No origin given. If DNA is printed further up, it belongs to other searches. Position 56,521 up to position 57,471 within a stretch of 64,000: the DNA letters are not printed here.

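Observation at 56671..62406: Three archaemetzincin-like paralogues that all lack the catalytic glutamate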

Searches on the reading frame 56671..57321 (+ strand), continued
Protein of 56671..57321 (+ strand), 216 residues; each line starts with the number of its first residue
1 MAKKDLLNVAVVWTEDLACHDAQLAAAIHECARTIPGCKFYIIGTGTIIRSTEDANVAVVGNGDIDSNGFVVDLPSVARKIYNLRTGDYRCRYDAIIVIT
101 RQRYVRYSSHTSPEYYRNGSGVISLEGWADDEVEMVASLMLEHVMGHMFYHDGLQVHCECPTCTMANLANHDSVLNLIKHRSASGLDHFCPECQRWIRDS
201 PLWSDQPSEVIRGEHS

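Call 27: search_protein_representatives(alignment_id=A3)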
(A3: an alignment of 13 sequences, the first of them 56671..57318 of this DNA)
Query: 13 sequences, 218 profile positions. Proteins with E-value up to 0.001 (for the whole library): 28; up to 1e-10: 20; up to 1e-30: 13. The best 28 are listed.
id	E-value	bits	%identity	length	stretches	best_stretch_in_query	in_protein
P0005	2.5e-100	350.9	-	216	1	1-218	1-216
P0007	7.1e-87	306.9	-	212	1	1-218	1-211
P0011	4.2e-77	274.9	-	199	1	1-203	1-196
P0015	4.9e-50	186.4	-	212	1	6-214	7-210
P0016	6.7e-49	182.7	-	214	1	6-214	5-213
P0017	7.9e-44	166.2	-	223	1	1-215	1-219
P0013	2.0e-42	161.6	-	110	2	1-66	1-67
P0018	3.6e-39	150.9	-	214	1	5-214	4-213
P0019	2.4e-35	138.4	-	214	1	5-214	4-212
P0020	2.3e-34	135.2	-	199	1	6-202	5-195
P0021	3.6e-34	134.6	-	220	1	1-213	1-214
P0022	6.7e-34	133.7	-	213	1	8-212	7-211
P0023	1.3e-31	126.2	-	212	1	1-212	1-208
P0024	4.6e-29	117.9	-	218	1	1-207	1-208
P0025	1.1e-28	116.6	-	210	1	7-212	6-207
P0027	4.4e-25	104.9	-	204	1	7-214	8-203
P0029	1.0e-11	61.2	-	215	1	8-211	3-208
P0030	1.4e-10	57.4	-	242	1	8-197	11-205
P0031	1.6e-09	54.0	-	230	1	8-212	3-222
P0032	6.1e-09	52.1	-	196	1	25-200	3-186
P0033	2.6e-07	46.8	-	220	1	10-198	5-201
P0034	9.0e-05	38.5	-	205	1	52-198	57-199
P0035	1.3e-04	38.0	-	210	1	4-202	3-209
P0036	1.3e-04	38.0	-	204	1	11-199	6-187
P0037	5.5e-04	35.9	-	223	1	10-197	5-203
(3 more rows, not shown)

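Call 29: search_protein_families(library=pfam, alignment_id=A4, max_evalue=1)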
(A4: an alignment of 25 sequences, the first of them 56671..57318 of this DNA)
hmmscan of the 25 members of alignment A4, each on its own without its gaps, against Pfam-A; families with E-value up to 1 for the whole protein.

A. member 1, window:56671-57318:+ (216 aa): 0 families

B. families by the number of members that match (of 25 scanned): 24 families
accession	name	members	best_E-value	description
PF07998.17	Peptidase_M54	4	6.9e-05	Peptidase family M54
PF13688.12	Reprolysin_5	3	0.0013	Metallo-peptidase family M12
PF01421.25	Reprolysin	2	0.016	Reprolysin (M12B) family zinc metalloprotease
PF10026.15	DUF2268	1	0.0015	Predicted Zn-dependent protease (DUF2268)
PF06262.17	Zincin_1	1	0.0031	Zincin-like metallopeptidase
PF20565.4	DUF6775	1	0.0058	Probable metallopeptidase family (DUF6775)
PF13574.12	Reprolysin_2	1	0.011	Metallo-peptidase family M12B Reprolysin-like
PF06180.16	CbiK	1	0.019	Cobalt chelatase (CbiK)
PF10691.14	DUF2497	1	0.036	Protein of unknown function (DUF2497)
PF13826.12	Monooxy_af470-like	1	0.037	Monooxygenase af470-like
PF16358.11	RcsF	1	0.038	RcsF lipoprotein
PF13583.11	Reprolysin_4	1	0.048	Metallo-peptidase family M12B Reprolysin-like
PF11950.13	DUF3467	1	0.076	Protein of unknown function (DUF3467)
PF05125.18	Phage_cap_P2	1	0.083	Phage major capsid protein, P2 family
PF00413.30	Peptidase_M10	1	0.087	Matrixin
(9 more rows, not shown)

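Call 30: search_protein_families(library=pfam, proteins=[P0032, P0033, P0034, P0035, P0036, P0037, P0030, P0029, P0031], max_evalue=1)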
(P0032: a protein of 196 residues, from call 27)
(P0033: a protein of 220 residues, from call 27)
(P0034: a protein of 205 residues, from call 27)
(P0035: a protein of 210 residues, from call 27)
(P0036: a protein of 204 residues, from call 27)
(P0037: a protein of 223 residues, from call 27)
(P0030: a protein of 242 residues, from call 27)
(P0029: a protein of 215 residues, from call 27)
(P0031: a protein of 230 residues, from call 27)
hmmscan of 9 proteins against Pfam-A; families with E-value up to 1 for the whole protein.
P0032 (196 aa): 2 families
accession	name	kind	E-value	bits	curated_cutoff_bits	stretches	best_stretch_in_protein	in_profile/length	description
PF07998.17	Peptidase_M54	-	0.0016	18.9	24.4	1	72-186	98-193/194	Peptidase family M54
PF16358.11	RcsF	-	0.038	14.4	29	1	32-82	60-110/110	RcsF lipoprotein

P0033 (220 aa): 1 family
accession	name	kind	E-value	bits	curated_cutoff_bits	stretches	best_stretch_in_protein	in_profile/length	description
PF20565.4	DUF6775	-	0.0058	16.6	27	1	163-199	221-253/259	Probable metallopeptidase family (DUF6775)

P0034 (205 aa): 3 families
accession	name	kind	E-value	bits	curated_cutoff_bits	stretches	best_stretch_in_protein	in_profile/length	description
PF07998.17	Peptidase_M54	-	0.0031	18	24.4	1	148-180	148-179/194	Peptidase family M54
PF13688.12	Reprolysin_5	-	0.016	15.9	27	1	25-171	14-172/196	Metallo-peptidase family M12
PF00413.30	Peptidase_M10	-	0.087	13.1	24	1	120-172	102-135/159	Matrixin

P0035 (210 aa): 5 families
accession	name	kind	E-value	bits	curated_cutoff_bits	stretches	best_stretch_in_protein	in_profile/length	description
PF10026.15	DUF2268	-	0.0015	18.5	23.6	1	86-154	14-81/195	Predicted Zn-dependent protease (DUF2268)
PF01421.25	Reprolysin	-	0.03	14.7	20.8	1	82-177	70-165/200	Reprolysin (M12B) family zinc metalloprotease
PF13826.12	Monooxy_af470-like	-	0.037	14.8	25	0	171-198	52-79/118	Monooxygenase af470-like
PF13688.12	Reprolysin_5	-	0.089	13.4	27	1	136-178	139-186/196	Metallo-peptidase family M12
PF07998.17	Peptidase_M54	-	0.16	12.4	24.4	0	139-205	147-191/194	Peptidase family M54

P0036 (204 aa): 0 families

P0037 (223 aa): 7 families
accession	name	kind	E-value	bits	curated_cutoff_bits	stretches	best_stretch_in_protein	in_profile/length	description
PF07998.17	Peptidase_M54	-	6.9e-05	23.4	24.4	1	86-203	95-190/194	Peptidase family M54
PF13688.12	Reprolysin_5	-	0.0013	19.5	27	1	132-174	139-184/196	Metallo-peptidase family M12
PF06262.17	Zincin_1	-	0.0031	17.9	22.4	1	128-149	67-88/97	Zincin-like metallopeptidase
PF13574.12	Reprolysin_2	-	0.011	16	27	1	136-155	127-146/195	Metallo-peptidase family M12B Reprolysin-like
PF01421.25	Reprolysin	-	0.016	15.7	20.8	1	131-179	128-169/200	Reprolysin (M12B) family zinc metalloprotease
PF13583.11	Reprolysin_4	-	0.048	13.8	22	1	136-159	137-160/203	Metallo-peptidase family M12B Reprolysin-like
PF13582.12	Reprolysin_3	-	0.33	11.9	22.4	1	132-149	104-121/123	Metallo-peptidase family M12B Reprolysin-like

P0030 (242 aa): 0 families

P0029 (215 aa): 3 families
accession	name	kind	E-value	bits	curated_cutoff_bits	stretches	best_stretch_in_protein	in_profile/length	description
PF06180.16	CbiK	-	0.019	14.7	26.2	1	29-112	82-161/262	Cobalt chelatase (CbiK)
PF10691.14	DUF2497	-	0.036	15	27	1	180-209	33-62/75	Protein of unknown function (DUF2497)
PF05125.18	Phage_cap_P2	-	0.083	12.4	27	1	74-111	200-237/327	Phage major capsid protein, P2 family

P0031 (230 aa): 1 family
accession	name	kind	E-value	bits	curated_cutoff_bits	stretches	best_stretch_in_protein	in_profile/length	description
PF22372.1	BA_2335-like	-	0.1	13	27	1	197-217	30-49/59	BA_2335-like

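Call 33: find_related_loci(query=window:56671-57318:+, collection=genome_contigs, flank=10000)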
Query window:56671-57318:+ (216 aa) in genome_contigs; peptide patterns used: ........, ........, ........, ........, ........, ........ (x = any residue, [..] = any of these).
43 stretches matched a pattern; 1 encode a relative of the query (tblastn E <= 1e-3); 1 distinct loci.
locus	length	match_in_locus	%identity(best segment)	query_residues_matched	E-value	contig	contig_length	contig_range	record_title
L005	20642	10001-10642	89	1-214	3e-132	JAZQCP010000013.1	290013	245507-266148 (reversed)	MAG: Candidatus Nanosyncoccaceae bacterium isolate T1900044637_TS20190103.MAGScoT_cleanbin_000087 SGB_1192_k141_1756174,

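Call 36: find_homologous_proteins(query=A4, max_evalue=0.001)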
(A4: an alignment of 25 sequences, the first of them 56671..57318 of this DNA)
Query A4 (25 sequences) (216 aa, profile of the alignment): 10 proteins with E <= 0.001 among 2875 candidates.
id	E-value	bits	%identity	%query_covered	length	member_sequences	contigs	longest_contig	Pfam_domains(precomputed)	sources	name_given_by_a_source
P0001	3.3e-62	228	100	100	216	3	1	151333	-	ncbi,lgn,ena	-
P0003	4.2e-59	218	84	99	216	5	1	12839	-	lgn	-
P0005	5.0e-57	211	80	99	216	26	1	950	-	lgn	-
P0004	2.3e-56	209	81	99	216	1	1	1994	-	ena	-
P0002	6.0e-56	207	84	99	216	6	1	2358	-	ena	-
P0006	2.3e-53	199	74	99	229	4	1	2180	-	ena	-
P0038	4.1e-34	136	75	74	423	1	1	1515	PF09334.18,PF00133.29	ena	-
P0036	6.8e-34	135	22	35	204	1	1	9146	-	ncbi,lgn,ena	-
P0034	2.6e-31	127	37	13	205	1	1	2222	-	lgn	-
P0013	8.4e-21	92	79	31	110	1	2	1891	-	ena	-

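Call 37: list_cluster_members(proteins=[P0016, P0017, P0020, P0027, P0030, P0032, P0033, P0035, P0036, P0037])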
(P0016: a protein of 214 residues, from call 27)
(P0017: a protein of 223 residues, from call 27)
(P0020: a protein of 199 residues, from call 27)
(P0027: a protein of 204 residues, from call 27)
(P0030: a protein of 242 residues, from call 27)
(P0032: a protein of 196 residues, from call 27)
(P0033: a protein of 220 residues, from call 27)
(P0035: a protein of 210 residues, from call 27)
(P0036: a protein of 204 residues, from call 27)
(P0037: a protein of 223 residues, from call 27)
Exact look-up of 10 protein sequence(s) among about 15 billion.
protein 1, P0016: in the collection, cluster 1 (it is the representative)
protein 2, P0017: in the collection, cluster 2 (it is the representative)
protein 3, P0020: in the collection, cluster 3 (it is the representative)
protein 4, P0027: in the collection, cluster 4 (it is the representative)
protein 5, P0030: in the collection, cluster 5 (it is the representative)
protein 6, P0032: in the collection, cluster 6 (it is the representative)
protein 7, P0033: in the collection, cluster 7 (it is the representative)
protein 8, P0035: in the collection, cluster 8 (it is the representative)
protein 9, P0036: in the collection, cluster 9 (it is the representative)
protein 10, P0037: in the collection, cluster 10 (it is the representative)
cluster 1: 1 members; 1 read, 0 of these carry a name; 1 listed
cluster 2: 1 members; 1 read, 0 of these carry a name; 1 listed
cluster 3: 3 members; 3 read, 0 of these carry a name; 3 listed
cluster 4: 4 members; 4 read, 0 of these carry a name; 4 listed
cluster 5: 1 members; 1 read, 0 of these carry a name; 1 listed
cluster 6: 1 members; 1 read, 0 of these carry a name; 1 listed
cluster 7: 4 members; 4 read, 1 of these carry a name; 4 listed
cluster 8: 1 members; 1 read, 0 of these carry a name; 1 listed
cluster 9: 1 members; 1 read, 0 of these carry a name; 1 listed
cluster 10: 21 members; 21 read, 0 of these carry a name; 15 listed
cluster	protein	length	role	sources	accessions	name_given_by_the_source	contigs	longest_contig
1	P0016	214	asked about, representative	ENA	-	-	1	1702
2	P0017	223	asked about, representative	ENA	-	-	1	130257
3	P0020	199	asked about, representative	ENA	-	-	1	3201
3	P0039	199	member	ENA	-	-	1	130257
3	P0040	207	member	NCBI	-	-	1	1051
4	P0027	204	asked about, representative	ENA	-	-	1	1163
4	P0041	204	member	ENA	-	-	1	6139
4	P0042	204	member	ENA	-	-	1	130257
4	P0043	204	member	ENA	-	-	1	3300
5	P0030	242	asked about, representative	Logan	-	-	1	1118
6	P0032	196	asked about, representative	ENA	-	-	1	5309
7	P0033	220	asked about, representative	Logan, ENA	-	-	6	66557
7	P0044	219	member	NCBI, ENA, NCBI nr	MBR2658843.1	hypothetical protein IKD57_03060 [Candidatus Saccharibacteria bacterium] | hypothetical protein [Candidatus Saccharibacteria bacterium]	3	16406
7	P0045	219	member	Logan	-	-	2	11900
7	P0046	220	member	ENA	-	-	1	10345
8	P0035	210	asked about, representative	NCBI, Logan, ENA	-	-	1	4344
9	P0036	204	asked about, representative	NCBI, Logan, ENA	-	-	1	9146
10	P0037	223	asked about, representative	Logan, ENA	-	-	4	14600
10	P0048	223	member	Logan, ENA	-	-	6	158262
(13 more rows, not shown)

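Call 38: find_encoding_contigs(protein=P0017, flank=10000, max_places=2)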
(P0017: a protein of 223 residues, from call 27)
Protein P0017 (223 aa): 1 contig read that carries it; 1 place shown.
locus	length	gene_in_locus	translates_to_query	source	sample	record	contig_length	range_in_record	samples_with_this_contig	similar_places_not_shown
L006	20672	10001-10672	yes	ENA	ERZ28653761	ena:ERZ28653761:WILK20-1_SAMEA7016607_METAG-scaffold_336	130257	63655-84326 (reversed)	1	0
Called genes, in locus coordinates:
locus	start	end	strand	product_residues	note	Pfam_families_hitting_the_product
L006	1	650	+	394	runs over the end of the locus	PF01210:NAD_Gly3P_dh_N (weak), PF02254:TrkA_N (faint), PF02737:3HCDH_N, PF03721:UDPG_MGDP_dh_N, PF00984:UDPG_MGDP_dh, PF03720:UDPG_MGDP_dh_C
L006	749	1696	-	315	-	-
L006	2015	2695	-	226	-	-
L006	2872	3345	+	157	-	-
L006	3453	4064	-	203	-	-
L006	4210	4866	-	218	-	-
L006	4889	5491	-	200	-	-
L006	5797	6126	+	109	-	-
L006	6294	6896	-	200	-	-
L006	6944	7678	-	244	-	-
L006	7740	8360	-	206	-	-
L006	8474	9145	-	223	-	PF03729:DUF308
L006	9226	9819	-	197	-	-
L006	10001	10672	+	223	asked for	-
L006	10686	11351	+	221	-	-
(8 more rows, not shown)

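Call 39: find_encoding_contigs(protein=P0036, flank=6000, max_places=2)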
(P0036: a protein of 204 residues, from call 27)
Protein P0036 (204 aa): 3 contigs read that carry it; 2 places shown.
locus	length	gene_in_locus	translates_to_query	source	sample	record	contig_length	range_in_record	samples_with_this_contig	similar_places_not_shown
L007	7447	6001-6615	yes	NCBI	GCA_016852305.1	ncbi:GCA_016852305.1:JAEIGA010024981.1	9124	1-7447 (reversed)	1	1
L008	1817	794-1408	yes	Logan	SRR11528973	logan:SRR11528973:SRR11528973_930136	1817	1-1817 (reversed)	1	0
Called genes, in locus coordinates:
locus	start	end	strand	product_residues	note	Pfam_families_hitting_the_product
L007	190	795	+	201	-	-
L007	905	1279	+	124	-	-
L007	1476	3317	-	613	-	-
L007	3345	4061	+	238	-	PF04973:NMN_transporter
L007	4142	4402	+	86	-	-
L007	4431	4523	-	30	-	-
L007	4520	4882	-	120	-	PF03819:MazG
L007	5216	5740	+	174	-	PF00588:SpoU_methylase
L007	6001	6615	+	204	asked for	-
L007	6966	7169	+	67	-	PF10685:KGG (faint)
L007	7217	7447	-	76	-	?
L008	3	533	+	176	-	?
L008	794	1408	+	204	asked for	-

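Call 44: search_solved_structures(query=P0037, max_evalue=10, show_alignments=5)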
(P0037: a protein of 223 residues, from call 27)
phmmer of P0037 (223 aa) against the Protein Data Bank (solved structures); distinct sequences matched with E-value up to 10: 7.
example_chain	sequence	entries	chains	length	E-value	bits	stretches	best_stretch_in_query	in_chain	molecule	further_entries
2x7m_A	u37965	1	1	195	0.0025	21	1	88-150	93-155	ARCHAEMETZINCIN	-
5f59_A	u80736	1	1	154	0.0084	19.2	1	92-170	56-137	Histone-lysine N-methyltransferase 2C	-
5f6k_C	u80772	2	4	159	0.0088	19.2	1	92-170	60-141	Histone-lysine N-methyltransferase 2C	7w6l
6kiw_K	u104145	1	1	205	0.0099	19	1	89-170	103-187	Histone-lysine N-methyltransferase 2C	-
6nyr_A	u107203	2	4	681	0.022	17.9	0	116-193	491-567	Crov588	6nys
3zvs_A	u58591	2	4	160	0.058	16.5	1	80-148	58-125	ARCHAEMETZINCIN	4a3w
4axq_A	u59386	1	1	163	0.061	16.4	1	80-148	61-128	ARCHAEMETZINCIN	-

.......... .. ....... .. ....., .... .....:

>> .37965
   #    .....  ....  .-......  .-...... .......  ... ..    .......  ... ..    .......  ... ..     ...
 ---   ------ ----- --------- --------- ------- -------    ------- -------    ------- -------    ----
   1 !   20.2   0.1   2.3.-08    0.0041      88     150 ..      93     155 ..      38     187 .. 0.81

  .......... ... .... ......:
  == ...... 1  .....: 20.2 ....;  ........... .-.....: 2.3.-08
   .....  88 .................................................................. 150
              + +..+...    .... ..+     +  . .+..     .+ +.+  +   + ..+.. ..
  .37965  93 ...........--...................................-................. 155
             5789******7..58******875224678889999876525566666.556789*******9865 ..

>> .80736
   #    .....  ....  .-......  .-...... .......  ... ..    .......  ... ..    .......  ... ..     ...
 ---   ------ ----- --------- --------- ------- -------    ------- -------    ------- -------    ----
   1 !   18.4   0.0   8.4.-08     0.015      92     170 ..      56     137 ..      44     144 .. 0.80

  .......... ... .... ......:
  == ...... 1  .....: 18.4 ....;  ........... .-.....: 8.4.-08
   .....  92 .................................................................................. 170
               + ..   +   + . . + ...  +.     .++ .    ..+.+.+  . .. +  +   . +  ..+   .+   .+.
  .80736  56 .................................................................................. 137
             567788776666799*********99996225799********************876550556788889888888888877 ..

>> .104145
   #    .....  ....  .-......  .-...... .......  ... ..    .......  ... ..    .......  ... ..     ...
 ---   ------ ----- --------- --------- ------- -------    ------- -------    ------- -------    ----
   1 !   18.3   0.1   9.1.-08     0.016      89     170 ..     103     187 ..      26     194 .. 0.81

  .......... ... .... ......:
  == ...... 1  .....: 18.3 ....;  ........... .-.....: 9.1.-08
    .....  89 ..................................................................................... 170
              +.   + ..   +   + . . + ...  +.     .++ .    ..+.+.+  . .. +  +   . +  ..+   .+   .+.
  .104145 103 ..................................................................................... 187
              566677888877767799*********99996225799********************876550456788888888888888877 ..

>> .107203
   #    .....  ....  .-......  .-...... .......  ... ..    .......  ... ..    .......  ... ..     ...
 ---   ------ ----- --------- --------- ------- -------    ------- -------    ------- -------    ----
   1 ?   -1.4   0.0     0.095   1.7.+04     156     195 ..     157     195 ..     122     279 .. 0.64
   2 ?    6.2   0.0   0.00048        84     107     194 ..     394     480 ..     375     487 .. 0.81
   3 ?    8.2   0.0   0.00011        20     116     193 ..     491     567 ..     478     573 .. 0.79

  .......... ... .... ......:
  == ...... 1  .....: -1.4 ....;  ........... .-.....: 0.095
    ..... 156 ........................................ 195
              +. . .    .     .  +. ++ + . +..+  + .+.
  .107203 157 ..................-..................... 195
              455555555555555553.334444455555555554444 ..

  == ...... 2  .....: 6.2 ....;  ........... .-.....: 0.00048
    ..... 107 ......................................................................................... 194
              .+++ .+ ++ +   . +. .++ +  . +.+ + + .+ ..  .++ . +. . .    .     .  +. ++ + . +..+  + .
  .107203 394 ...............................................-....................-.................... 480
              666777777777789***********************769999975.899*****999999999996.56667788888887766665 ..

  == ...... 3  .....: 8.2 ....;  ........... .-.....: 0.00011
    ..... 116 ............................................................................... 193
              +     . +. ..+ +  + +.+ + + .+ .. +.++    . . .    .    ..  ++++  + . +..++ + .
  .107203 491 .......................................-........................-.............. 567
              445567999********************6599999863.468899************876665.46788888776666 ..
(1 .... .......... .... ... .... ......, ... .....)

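Call 47: search_protein_families(library=padloc, proteins=[window:56671-57321:+], max_evalue=0.1)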
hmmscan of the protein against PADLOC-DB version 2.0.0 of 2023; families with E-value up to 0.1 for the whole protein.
window:56671-57321:+ (216 aa): 0 families

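Call 60: fold_search(model_id=the predicted structure, library=viral)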
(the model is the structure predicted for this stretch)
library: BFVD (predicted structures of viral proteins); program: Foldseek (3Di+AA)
matches with E <= 10: 510; with E <= 0.001: 1
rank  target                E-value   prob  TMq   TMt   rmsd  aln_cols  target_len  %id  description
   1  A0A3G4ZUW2            6.2e-06  1.00  0.55  0.56   5.3       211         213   15  Uncharacterized protein [Edafosvirus sp.]
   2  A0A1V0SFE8            3.1e-03  0.99  0.50  0.40   7.1       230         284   11  Peptidase [Hokovirus HKV1]
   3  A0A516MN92            9.1e-03  0.90  0.41  0.26   7.4       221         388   12  (no name in the UniProt tables at hand)
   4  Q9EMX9                2.1e-02  0.87  0.36  0.32   7.5       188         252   14  AMV070 [Amsacta moorei entomopoxvirus]
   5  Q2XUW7                3.2e-02  0.47  0.33  0.18  11.4       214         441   11  (no name in the UniProt tables at hand)
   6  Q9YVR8                1.3e-01  0.33  0.32  0.31   8.2       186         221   10  ORF MSV175 putative metalloprotease, similar to Bacteroides fragilis GB:U90931 [Melanoplus sanguinipes entomopoxvirus]
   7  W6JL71                1.7e-01  0.28  0.32  0.35  11.1       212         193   11  Zinc-dependent metalloprotease [Alphaentomopoxvirus acuprea]
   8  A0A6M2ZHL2            1.9e-01  0.08  0.22  0.18  15.9       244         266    9  Glycosyltransferase [Synechococcus phage S-SCSM1]
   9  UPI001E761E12         2.3e-01  0.11  0.25  0.16  16.5       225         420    9  (no name look-up for this kind of identifier)
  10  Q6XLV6                2.4e-01  0.16  0.25  0.12  10.5       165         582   12  histidine kinase [Feldmannia irregularis virus a]
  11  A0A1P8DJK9            2.6e-01  0.04  0.16  0.15  15.7       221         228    7  (no name in the UniProt tables at hand)
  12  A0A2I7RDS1            2.7e-01  0.06  0.16  0.14  13.4       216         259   12  (no name in the UniProt tables at hand)
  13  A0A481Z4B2            3.1e-01  0.10  0.25  0.21  11.2       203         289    9  Uncharacterized protein [Pithovirus LCPAC104]
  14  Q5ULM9                3.1e-01  0.06  0.17  0.17  13.9       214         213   11  Orf85 [Lactobacillus phage LP65]
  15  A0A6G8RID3            3.5e-01  0.06  0.14  0.06  14.0       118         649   15  Putative helicase-primase [Salmonella phage templet]
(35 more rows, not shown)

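Call 64: find_encoding_contigs(protein=P0048, flank=10000, max_places=2)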
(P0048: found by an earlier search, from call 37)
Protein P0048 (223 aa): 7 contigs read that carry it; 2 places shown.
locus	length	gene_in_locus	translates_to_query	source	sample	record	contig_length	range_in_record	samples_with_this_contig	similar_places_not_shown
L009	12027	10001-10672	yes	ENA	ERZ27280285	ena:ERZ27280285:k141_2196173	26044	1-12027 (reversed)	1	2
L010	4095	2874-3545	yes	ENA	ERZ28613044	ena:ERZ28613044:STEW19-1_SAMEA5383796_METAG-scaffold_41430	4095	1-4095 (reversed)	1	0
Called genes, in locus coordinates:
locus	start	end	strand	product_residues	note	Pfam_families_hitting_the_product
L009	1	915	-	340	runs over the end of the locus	PF02547:Queuosine_synth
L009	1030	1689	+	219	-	PF00072:Response_reg, PF00486:Trans_reg_C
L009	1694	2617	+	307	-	PF00512:HisKA, PF02518:HATPase_c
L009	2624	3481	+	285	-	-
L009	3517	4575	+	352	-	PF01926:MMR_HSR1, PF02421:FeoB_N, PF06071:YchF-GTPase_C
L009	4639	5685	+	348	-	PF11104:PilM_2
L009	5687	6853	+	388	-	-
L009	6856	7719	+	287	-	-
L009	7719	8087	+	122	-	-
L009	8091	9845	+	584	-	PF05157:MshEN, PF00437:T2SSE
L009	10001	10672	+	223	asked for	-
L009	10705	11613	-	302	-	PF13462:Thioredoxin_4, PF01323:DSBA (weak)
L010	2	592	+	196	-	?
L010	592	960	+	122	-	-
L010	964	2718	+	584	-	PF05157:MshEN, PF00437:T2SSE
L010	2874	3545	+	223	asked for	-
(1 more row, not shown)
